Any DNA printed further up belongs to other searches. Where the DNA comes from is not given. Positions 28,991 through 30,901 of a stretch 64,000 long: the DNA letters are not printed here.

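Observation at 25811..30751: ArlJ flanked by two ArlI/FlaI-family ATPase paralogs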

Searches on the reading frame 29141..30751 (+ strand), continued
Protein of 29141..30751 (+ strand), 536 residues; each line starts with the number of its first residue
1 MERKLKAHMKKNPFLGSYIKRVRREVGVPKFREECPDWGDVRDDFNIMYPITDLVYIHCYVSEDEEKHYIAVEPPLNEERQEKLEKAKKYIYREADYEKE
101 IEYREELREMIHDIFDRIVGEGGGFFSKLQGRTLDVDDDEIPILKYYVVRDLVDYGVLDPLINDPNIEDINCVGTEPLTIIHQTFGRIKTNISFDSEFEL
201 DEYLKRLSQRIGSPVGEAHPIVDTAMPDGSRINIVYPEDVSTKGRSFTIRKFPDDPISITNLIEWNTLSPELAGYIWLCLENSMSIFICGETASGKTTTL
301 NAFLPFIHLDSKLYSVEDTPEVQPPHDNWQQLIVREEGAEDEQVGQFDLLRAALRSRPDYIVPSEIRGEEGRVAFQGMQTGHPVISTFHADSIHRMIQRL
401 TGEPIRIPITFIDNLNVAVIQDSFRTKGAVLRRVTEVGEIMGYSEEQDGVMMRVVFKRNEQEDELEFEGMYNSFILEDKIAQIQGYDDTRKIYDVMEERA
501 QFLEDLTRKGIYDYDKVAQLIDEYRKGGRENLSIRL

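Call 68: fold_search(model_id=the predicted structure, library=pdb)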
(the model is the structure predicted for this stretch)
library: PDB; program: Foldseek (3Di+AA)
matches with E <= 10: 1662; with E <= 0.001: 169
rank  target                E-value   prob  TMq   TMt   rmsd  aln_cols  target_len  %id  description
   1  4ihq_A                2.0e-55  1.00  0.72  0.75   5.5       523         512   40  Archaellum Assembly ATPase FlaI bound to ADP (released 2013-03-06)
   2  4ihq_C                2.9e-55  1.00  0.84  0.88   3.1       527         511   39  Archaellum Assembly ATPase FlaI bound to ADP (released 2013-03-06)
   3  4ii7_C                8.1e-55  1.00  0.80  0.84   3.8       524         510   40  Archaellum Assembly ATPase FlaI (released 2013-03-06)
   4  4ii7_D                3.2e-54  1.00  0.69  0.74   5.4       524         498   39  Archaellum Assembly ATPase FlaI (released 2013-03-06)
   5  4ii7_A                1.8e-53  1.00  0.78  0.83   4.2       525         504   39  Archaellum Assembly ATPase FlaI (released 2013-03-06)
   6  4ii7_B                1.6e-52  1.00  0.71  0.75   5.4       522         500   38  Archaellum Assembly ATPase FlaI (released 2013-03-06)
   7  2oap_2                2.6e-49  1.00  0.79  0.84   6.0       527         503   33  Crystal structure of the archaeal secretion ATPase GspE in complex with AMP-PNP (released 2007-02-13)
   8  2oap_1                2.6e-49  1.00  0.71  0.76   5.3       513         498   34  Crystal structure of the archaeal secretion ATPase GspE in complex with AMP-PNP (released 2007-02-13)
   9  8rjf_A                6.4e-33  1.00  0.59  0.72   5.7       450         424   25  TadA/CpaF with ADP (released 2024-08-14)
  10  8rkd_A                1.4e-31  1.00  0.56  0.68   6.0       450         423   24  TadA/CpaF with AMPPNP (released 2024-08-14)
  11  9e24_A                2.9e-30  1.00  0.54  0.66   6.5       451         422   24  Closed structure of CpaF without nucleotides (Apo dataset) (released 2025-04-23)
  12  8rkd_B                2.1e-28  1.00  0.53  0.67  10.5       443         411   23  TadA/CpaF with AMPPNP (released 2024-08-14)
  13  3jc8_Ba               8.9e-23  1.00  0.50  0.58   9.0       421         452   18  Architectural model of the type IVa pilus machine in a piliated state (released 2016-03-16)
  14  2gza_B                4.3e-19  1.00  0.27  0.44  15.4       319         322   22  Crystal structure of the VirB11 ATPase from the Brucella Suis type IV secretion system in complex with sulphate (released 2006-07-11)
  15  2pt7_B                8.6e-19  1.00  0.43  0.70   4.8       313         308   22  Crystal structure of Cag VirB11 (HP0525) and an inhibitory protein (HP1451) (released 2007-11-13)
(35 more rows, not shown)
